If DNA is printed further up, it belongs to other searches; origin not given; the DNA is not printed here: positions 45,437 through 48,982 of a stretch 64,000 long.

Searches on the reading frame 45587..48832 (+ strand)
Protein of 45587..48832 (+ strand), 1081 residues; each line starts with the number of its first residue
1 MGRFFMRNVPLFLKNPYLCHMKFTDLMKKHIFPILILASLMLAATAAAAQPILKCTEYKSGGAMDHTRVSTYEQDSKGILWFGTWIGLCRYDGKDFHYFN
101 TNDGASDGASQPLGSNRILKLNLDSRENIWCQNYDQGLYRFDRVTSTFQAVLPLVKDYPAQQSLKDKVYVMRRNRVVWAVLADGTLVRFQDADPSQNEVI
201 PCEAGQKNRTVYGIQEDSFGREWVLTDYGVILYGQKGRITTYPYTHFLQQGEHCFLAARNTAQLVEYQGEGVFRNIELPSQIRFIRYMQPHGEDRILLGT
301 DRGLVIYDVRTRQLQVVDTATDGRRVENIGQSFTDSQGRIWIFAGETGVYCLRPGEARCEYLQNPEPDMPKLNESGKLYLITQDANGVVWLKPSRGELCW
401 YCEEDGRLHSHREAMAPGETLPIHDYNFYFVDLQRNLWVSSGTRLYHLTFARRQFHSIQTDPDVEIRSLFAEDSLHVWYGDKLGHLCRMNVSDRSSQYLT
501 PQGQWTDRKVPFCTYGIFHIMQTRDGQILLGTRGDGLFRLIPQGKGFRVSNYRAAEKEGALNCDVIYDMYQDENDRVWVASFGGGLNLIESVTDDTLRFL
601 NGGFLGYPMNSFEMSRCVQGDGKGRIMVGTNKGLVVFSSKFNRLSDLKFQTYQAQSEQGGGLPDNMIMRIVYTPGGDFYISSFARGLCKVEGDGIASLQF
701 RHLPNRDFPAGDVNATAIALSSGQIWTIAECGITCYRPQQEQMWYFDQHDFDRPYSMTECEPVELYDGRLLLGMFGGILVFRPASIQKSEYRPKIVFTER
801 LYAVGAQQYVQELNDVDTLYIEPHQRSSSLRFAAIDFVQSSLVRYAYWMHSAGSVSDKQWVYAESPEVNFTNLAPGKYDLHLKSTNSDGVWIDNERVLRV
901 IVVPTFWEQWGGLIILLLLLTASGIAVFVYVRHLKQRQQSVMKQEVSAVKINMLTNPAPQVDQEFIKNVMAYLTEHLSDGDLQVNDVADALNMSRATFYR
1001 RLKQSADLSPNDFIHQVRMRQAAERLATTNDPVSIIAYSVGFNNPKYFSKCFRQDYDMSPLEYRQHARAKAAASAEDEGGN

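Call 63: search_protein_families(library=pfam, proteins=[window:45587-48832:+], max_evalue=0.001)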
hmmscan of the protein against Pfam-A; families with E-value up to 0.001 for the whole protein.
window:45587-48832:+ (1081 aa): 4 families
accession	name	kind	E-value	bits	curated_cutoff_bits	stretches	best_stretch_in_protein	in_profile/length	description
PF12833.13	HTH_18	-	8.6e-21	74.5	33.6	1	988-1065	2-79/80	Helix-turn-helix domain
PF07494.17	Reg_prop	-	3e-17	60.9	20.4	0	561-582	2-23/24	Two component regulator propeller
PF00165.29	HTH_AraC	-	6.1e-17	61.7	26.6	2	1027-1065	2-42/42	Bacterial regulatory helix-turn-helix proteins, AraC family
PF07495.19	Y_Y_Y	-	2.3e-09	37.5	26.6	1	840-902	5-64/65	Y_Y_Y domain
